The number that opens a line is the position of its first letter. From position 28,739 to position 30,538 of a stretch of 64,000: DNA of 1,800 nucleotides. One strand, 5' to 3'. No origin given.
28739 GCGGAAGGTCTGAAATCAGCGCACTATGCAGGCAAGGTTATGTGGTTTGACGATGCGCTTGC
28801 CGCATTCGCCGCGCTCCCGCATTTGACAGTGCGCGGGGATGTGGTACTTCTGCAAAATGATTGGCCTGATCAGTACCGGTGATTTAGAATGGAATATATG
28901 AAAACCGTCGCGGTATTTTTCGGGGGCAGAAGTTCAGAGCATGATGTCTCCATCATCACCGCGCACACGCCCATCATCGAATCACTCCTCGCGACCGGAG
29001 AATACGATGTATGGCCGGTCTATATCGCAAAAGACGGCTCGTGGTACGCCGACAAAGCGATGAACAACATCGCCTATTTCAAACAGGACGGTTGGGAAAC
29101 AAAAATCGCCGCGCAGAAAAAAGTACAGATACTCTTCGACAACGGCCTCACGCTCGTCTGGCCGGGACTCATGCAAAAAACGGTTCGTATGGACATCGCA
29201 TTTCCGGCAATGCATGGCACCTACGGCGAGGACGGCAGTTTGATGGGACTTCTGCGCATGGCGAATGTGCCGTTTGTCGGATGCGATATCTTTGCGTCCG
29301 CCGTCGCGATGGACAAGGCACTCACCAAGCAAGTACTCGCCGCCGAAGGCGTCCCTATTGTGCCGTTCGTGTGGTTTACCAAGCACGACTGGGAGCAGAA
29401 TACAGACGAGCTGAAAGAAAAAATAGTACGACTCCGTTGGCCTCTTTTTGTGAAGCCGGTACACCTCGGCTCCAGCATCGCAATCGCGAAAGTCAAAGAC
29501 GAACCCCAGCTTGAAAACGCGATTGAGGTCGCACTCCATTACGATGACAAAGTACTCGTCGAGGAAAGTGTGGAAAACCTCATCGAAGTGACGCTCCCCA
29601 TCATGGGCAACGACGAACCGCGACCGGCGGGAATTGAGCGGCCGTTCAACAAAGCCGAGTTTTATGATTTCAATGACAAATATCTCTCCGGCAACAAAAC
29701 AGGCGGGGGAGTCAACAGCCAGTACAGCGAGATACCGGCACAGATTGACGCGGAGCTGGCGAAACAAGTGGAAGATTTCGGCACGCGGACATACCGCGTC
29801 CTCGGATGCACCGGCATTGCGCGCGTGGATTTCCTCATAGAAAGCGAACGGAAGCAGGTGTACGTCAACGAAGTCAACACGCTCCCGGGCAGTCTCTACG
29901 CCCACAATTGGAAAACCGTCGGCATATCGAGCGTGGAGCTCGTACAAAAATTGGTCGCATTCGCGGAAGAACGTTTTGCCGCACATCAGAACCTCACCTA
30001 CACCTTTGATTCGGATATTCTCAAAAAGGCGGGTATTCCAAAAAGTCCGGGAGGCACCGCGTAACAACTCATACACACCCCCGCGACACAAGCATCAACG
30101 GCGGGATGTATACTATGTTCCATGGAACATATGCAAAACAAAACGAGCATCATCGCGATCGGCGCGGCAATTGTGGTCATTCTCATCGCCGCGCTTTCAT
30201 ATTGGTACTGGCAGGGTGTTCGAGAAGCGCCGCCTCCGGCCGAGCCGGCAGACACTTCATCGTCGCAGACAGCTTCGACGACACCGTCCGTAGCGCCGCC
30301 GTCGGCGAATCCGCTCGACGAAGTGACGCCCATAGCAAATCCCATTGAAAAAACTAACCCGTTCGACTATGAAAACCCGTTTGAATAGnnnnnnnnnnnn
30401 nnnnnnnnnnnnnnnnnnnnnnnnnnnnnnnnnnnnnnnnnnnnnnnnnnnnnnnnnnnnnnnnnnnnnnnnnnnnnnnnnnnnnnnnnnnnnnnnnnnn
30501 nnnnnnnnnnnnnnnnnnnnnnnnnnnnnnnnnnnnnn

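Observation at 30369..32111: Secreted protein built from ~7 cysteine-rich repeats, with an acidic tail and an LPQIGG-hydrophobic C-terminus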

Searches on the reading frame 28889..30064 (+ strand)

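Call 15: search_protein_families(library=pfam, proteins=[window:28889-30064:+], max_evalue=0.001)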
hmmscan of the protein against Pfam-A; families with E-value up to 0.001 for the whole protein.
window:28889-30064:+ (391 aa): 3 families
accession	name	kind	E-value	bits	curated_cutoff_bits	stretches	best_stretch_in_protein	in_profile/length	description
PF07478.18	Dala_Dala_lig_C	-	7.8e-51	172.9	24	1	150-356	2-203/204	D-ala D-ala ligase C-terminus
PF01820.27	Dala_Dala_lig_N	-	4.8e-28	98.5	34.6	1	7-132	2-121/121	D-ala D-ala ligase N-terminus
PF02222.28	ATP-grasp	-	2.6e-07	30.9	27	1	170-330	17-160/179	ATP-grasp domain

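Call 74: search_protein_families(library=ncbifam, proteins=[window:28889-30064:+], max_evalue=0.0001)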
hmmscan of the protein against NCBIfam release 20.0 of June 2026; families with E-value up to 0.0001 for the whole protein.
window:28889-30064:+ (391 aa): 44 families (the best 25 are shown)
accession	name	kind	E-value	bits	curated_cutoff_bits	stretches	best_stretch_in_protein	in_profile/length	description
NF002528.0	PRK01966.1-4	subfamily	1.6e-98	329.9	262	1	4-365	4-364/366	D-alanine--D-alanine ligase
TIGR01205.1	D_ala_D_alaTIGR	subfamily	1.1e-82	277.6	245.65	1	7-357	2-315/318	D-alanine--D-alanine ligase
NF002526.0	PRK01966.1-2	equivalog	2e-82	277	449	1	6-374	5-362/362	D-alanine--D-alanine ligase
NF002525.0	PRK01966.1-1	equivalog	1e-78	264.9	457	1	5-370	4-361/364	D-alanine--D-alanine ligase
NF000091.3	D_ala_D_ser_VanG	exception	5.6e-75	252.3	495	1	5-358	1-342/344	D-alanine--D-serine ligase VanG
NF000207.3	D_ala_D_ser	equivalog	7e-68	229.3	520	1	5-361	1-341/342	D-alanine--D-serine ligase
NF002529.0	PRK01966.1-5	equivalog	2.4e-63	214.2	472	1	5-366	4-343/348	D-alanine--D-alanine ligase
NF002378.0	PRK01372.1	subfamily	5.3e-63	212.6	243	1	98-360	56-302/305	D-alanine--D-alanine ligase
NF002527.0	PRK01966.1-3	equivalog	2e-62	211.3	310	1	4-336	2-301/332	D-alanine--D-alanine ligase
NF000206.1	D_ala_D_lac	equivalog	9.9e-58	195.8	550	1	6-359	5-340/342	D-alanine--(R)-lactate ligase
NF012214.1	D_ala_D_ser_VanC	exception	1.1e-57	195.8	650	1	4-361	1-347/350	D-alanine--D-serine ligase VanC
NF011168.0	PRK14570.1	equivalog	3.7e-56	191.1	505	1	5-366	3-353/364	D-alanyl-alanine synthetase A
NF011171.0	PRK14573.1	equivalog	5.5e-54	183.3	1015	1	7-376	454-803/809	bifunctional UDP-N-acetylmuramate--L-alanine ligase/D-alanine--D-alanine ligase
NF011170.0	PRK14572.1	equivalog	1.3e-53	182.3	489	1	5-357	2-343/351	D-alanyl-alanine synthetase A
NF000032.1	D_ala_D_ser_VanL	exception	3.1e-52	177.9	750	1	3-363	3-347/349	D-alanine--D-serine ligase VanL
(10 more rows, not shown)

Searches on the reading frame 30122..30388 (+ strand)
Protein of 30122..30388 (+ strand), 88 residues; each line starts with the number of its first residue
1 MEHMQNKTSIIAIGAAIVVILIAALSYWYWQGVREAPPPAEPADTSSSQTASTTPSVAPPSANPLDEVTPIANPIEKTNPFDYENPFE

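Call 15: search_protein_families(library=pfam, proteins=[window:30122-30388:+], max_evalue=0.001)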
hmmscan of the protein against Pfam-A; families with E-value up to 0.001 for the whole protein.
window:30122-30388:+ (88 aa): 0 families

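Call 48: find_homologous_proteins(query=window:30122-30388:+, max_evalue=0.001)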
Query window:30122-30388:+ (88 aa): 1 proteins with E <= 0.001 among 25 candidates.
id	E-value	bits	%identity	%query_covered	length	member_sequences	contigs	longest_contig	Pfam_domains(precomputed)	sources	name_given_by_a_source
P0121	9.4e-21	91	54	95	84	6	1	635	-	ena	-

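Call 74: search_protein_families(library=ncbifam, proteins=[window:30122-30388:+], max_evalue=0.0001)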
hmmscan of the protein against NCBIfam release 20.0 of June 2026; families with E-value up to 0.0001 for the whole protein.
window:30122-30388:+ (88 aa): 0 families
